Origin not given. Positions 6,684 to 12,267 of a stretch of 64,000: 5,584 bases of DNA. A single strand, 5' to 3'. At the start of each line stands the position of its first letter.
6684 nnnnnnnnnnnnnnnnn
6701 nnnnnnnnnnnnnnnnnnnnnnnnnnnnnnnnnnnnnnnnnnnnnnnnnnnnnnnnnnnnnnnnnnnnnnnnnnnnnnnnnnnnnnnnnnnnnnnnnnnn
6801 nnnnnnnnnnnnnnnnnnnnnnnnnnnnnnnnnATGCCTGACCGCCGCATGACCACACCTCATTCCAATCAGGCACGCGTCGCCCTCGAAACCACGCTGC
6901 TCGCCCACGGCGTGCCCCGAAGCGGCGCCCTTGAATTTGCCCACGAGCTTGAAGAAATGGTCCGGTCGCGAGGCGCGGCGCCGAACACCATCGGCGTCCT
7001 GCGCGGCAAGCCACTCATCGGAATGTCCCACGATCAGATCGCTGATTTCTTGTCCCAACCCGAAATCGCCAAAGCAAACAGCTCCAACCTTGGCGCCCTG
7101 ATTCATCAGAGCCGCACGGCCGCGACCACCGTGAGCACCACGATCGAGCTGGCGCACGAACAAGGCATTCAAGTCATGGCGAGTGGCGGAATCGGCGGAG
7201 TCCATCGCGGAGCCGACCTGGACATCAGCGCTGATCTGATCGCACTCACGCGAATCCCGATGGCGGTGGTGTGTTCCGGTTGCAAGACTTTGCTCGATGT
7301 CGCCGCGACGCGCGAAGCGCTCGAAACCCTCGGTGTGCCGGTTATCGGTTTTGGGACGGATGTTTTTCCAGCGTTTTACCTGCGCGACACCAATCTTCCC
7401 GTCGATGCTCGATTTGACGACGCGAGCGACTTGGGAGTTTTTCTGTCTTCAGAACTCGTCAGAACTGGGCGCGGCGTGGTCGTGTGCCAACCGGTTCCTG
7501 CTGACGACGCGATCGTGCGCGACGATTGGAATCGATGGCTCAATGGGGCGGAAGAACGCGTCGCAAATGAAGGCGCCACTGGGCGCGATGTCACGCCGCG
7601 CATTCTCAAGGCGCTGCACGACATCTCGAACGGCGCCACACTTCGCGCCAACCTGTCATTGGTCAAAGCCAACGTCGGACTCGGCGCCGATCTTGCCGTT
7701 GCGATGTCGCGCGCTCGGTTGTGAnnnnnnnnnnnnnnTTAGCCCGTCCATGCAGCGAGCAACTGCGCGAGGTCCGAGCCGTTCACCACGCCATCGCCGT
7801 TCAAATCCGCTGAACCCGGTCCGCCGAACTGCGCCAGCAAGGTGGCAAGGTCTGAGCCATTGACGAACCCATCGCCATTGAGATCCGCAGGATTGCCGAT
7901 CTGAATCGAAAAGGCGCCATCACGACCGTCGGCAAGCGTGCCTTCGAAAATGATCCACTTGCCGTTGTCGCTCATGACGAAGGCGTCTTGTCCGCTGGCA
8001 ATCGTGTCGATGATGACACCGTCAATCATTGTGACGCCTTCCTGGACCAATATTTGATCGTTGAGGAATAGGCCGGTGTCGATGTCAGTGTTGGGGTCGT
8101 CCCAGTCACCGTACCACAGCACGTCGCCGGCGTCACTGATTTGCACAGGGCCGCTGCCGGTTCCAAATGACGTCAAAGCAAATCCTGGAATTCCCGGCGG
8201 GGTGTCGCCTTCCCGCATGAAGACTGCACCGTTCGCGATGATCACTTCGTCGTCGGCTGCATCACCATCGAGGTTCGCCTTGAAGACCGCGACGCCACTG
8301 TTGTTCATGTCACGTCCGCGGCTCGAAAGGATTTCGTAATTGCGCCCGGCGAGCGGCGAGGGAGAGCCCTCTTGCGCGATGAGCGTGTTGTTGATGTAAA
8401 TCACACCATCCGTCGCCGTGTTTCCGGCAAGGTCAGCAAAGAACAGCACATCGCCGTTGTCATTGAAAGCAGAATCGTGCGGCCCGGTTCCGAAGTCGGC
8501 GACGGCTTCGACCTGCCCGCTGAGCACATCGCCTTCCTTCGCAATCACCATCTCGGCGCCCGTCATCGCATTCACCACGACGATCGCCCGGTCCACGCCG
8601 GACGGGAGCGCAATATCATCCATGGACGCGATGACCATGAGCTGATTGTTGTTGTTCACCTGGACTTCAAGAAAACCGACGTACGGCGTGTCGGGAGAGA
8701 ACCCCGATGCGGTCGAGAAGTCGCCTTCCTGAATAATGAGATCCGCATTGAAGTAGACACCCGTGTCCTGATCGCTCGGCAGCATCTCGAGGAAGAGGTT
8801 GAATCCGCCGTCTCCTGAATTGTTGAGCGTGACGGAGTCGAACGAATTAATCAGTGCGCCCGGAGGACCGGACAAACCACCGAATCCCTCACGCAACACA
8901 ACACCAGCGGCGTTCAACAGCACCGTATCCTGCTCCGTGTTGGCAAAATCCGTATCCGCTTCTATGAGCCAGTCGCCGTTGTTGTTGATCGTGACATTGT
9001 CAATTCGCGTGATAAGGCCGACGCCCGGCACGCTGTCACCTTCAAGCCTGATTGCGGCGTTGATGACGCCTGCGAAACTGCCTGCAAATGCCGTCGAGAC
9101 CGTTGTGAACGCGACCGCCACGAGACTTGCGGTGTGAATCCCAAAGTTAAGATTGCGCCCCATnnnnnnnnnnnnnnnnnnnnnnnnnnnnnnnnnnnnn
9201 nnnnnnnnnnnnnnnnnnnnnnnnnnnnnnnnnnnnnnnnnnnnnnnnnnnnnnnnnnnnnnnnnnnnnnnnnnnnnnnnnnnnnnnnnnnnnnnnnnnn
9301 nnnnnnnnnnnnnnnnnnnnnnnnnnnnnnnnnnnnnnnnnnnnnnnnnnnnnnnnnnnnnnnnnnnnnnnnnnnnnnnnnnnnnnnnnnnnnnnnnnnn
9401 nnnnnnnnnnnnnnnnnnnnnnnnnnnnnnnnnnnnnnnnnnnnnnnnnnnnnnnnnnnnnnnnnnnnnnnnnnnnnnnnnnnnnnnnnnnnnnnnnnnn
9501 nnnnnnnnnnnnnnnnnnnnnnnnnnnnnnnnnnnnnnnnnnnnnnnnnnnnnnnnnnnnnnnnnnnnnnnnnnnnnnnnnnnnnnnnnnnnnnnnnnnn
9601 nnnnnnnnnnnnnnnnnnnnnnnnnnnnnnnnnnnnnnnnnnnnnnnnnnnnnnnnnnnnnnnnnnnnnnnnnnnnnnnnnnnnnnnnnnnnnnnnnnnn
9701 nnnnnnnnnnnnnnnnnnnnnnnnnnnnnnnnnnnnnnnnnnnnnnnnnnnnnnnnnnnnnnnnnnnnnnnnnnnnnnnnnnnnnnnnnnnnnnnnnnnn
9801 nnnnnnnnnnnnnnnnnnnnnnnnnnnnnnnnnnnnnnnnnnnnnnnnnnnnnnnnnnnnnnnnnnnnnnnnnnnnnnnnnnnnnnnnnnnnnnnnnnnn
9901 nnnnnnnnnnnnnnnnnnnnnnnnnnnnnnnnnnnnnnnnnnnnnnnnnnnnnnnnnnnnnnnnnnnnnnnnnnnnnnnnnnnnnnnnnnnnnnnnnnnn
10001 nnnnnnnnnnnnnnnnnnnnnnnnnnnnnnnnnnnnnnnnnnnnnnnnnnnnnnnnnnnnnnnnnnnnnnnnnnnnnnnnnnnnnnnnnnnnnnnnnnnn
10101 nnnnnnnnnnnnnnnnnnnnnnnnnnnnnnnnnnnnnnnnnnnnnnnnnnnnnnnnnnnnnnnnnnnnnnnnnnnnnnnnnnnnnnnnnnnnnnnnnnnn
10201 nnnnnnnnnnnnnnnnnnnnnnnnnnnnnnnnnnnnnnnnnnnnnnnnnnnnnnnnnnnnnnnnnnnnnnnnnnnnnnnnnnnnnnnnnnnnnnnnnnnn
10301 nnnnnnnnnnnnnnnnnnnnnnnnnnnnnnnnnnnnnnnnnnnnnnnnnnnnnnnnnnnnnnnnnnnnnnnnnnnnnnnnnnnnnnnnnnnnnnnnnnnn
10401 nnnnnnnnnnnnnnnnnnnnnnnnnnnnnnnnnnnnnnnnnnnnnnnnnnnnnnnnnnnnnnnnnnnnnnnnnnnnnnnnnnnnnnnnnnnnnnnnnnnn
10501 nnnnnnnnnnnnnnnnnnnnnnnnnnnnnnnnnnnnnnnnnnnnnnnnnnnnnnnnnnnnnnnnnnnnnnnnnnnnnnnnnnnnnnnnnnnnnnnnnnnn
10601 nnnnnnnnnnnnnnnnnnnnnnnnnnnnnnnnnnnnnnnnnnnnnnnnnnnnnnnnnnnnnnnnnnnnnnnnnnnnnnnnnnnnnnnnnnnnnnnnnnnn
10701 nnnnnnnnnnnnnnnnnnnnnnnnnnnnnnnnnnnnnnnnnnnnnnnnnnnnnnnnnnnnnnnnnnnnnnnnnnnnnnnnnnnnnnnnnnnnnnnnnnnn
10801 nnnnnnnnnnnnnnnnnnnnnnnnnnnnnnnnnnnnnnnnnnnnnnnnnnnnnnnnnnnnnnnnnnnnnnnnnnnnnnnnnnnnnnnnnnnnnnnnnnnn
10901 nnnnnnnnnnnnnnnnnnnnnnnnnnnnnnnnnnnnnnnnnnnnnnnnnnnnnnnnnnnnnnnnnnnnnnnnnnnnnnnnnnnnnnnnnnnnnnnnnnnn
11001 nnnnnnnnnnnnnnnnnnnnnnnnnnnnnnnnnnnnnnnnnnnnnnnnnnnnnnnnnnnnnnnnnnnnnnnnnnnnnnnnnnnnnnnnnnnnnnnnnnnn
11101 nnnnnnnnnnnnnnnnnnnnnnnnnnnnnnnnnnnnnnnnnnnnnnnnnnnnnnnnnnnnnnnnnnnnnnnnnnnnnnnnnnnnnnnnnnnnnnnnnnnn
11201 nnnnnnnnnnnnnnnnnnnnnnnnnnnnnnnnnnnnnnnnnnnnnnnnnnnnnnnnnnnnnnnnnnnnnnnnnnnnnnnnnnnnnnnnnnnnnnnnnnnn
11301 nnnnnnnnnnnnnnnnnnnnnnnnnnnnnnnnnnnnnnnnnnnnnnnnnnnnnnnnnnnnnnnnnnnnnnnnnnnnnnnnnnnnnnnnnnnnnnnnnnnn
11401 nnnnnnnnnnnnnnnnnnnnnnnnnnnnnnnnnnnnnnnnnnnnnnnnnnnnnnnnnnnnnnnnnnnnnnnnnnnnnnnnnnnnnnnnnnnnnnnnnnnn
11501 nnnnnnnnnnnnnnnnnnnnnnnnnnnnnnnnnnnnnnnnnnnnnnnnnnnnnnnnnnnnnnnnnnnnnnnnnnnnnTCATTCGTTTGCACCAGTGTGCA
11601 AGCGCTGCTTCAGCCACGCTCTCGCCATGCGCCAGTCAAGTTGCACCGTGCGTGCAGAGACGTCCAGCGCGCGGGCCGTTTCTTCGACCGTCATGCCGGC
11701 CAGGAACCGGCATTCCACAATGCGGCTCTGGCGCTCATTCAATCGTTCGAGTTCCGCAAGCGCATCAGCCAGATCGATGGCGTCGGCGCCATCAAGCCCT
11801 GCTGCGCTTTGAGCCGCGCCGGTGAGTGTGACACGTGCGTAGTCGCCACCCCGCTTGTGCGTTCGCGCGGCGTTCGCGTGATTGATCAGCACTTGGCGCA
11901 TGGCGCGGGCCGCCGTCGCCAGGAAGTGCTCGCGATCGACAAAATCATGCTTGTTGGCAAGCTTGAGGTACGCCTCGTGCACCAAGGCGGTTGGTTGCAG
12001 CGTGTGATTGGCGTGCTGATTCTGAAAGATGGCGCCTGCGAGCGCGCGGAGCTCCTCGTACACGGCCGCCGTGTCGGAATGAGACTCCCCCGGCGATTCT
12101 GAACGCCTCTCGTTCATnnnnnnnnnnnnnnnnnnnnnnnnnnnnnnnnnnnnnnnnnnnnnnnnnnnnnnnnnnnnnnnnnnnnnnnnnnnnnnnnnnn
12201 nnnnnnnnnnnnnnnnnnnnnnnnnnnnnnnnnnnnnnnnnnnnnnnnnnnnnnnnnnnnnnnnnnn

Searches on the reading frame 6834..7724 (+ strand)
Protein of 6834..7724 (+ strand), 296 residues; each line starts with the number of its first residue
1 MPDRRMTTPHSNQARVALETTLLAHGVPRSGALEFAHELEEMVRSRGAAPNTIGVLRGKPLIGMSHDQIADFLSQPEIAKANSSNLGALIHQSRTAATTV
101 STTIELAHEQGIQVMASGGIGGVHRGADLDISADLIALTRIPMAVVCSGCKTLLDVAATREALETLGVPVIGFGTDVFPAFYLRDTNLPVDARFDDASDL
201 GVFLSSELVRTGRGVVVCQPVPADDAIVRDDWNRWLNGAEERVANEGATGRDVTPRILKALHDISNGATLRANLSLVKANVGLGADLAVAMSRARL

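Call 48: search_protein_families(library=pfam, proteins=[window:6834-7724:+], max_evalue=0.001)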
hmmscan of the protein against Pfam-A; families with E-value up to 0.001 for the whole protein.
window:6834-7724:+ (296 aa): 1 family
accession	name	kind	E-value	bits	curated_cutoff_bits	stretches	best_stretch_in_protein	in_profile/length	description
PF04227.17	Indigoidine_A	-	1.2e-86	291.1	25.2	1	11-290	8-291/291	Indigoidine synthase A like protein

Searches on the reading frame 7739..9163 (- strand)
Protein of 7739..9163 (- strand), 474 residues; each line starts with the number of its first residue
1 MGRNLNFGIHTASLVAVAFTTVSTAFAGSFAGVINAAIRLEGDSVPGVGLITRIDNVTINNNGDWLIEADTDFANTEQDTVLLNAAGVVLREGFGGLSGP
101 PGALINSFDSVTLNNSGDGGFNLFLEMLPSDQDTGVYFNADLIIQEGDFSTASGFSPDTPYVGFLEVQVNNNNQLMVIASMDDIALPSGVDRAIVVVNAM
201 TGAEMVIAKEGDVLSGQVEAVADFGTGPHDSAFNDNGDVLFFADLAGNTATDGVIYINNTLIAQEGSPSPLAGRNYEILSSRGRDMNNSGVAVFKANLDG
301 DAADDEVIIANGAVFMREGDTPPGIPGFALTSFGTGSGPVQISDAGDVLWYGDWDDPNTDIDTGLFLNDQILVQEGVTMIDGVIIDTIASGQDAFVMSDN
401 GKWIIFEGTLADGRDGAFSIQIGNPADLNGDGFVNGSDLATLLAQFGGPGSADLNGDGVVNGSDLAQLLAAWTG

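Call 48: search_protein_families(library=pfam, proteins=[window:7739-9163:-], max_evalue=0.001)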
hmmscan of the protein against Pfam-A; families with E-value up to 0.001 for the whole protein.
window:7739-9163:- (474 aa): 3 families
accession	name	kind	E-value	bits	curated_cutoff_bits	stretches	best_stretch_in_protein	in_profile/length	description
PF00404.24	Dockerin_1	-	3.1e-07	30.9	22.9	1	426-468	2-52/57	Dockerin type I domain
PF00036.39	EF-hand_1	-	0.00018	21.3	25.4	0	426-444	9-27/29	EF hand domain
PF13202.12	EF-hand_5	-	0.00089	19.1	25.9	0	426-442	8-24/25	EF hand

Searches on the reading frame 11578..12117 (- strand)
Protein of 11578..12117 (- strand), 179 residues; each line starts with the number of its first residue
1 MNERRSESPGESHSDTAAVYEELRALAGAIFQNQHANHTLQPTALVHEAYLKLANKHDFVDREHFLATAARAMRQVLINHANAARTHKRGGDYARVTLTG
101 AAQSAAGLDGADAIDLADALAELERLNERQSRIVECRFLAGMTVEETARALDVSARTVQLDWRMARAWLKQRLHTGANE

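Call 48: search_protein_families(library=pfam, proteins=[window:11578-12117:-], max_evalue=0.001)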
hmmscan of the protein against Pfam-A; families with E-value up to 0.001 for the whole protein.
window:11578-12117:- (179 aa): 4 families
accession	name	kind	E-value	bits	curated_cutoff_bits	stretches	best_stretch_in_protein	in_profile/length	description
PF07638.17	Sigma70_ECF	-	6.8e-45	153.7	21.1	1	18-173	25-183/185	ECF sigma factor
PF04545.22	Sigma70_r4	-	1.7e-08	34.2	24.1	1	123-158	2-37/50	Sigma-70, region 4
PF08281.18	Sigma70_r4_2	-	3.1e-08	33.6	25.7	1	120-167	5-52/54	Sigma-70, region 4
PF13384.12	HTH_23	-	0.00022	21.4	24.6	1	139-163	15-38/50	Homeodomain-like domain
